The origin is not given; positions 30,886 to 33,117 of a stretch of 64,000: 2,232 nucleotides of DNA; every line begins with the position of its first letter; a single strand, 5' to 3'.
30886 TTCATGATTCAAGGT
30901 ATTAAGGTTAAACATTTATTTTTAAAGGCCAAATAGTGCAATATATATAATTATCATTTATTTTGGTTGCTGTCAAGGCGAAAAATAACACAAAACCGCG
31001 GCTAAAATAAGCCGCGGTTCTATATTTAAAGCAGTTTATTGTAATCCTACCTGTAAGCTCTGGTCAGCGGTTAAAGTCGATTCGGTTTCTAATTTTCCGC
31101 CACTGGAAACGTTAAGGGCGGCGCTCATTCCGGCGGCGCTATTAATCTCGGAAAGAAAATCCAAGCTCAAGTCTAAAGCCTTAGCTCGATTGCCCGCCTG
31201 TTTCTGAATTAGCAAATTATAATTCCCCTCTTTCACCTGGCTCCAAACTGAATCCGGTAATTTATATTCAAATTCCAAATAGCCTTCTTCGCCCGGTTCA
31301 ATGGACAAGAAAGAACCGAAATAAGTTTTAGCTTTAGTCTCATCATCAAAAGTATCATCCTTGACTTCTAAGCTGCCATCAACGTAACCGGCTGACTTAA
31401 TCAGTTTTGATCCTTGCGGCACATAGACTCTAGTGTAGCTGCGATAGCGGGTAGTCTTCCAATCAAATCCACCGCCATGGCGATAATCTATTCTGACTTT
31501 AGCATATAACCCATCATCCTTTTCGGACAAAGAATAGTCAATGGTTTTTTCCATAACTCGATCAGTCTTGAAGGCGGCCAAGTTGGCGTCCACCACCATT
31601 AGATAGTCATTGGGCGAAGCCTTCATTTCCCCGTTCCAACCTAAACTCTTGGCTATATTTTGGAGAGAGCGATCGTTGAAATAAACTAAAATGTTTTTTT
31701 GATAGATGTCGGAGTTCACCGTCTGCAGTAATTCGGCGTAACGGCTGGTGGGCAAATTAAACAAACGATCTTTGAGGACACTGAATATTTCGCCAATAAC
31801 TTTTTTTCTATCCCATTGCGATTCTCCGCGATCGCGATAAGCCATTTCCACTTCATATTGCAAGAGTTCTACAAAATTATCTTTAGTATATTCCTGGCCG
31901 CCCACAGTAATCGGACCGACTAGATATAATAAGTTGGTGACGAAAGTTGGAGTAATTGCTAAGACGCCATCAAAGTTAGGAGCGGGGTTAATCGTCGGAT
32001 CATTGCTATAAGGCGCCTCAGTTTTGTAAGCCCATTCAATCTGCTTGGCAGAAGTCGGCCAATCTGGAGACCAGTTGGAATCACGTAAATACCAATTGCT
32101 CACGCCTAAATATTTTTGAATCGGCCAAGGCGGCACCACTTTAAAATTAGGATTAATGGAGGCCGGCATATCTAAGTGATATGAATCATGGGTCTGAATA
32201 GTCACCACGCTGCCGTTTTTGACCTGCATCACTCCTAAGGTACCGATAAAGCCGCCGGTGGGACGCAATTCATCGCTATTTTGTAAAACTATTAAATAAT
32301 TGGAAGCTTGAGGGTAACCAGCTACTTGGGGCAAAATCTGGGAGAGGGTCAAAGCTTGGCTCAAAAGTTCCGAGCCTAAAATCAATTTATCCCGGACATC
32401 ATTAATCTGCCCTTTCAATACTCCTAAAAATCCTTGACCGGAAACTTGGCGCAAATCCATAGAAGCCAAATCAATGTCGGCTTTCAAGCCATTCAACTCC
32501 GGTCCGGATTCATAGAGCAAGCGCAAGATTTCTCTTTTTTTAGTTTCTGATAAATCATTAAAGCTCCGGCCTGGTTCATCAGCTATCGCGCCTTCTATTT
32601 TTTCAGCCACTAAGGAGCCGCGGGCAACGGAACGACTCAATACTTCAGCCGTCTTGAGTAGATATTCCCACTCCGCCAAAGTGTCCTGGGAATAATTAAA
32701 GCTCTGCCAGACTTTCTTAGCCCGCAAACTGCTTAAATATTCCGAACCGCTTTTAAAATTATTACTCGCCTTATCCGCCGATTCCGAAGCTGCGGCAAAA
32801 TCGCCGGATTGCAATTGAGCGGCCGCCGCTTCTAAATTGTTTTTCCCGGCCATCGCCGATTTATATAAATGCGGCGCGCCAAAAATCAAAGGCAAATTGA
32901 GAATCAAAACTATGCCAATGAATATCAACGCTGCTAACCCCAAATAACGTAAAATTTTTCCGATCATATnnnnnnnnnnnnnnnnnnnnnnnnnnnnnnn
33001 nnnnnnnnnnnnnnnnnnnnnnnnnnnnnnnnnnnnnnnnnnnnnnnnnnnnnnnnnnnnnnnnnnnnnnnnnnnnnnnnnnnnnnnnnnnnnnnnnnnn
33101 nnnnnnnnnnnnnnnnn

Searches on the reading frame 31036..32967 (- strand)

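Call 57: search_protein_families(library=pfam, proteins=[window:31036-32967:-], max_evalue=0.001)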
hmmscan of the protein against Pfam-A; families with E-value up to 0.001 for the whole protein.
window:31036-32967:- (643 aa): 1 family
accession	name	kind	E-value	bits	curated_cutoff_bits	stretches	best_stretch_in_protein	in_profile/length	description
PF13196.11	DUF4012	-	1e-27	97.8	28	1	222-372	4-142/144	Protein of unknown function (DUF4012)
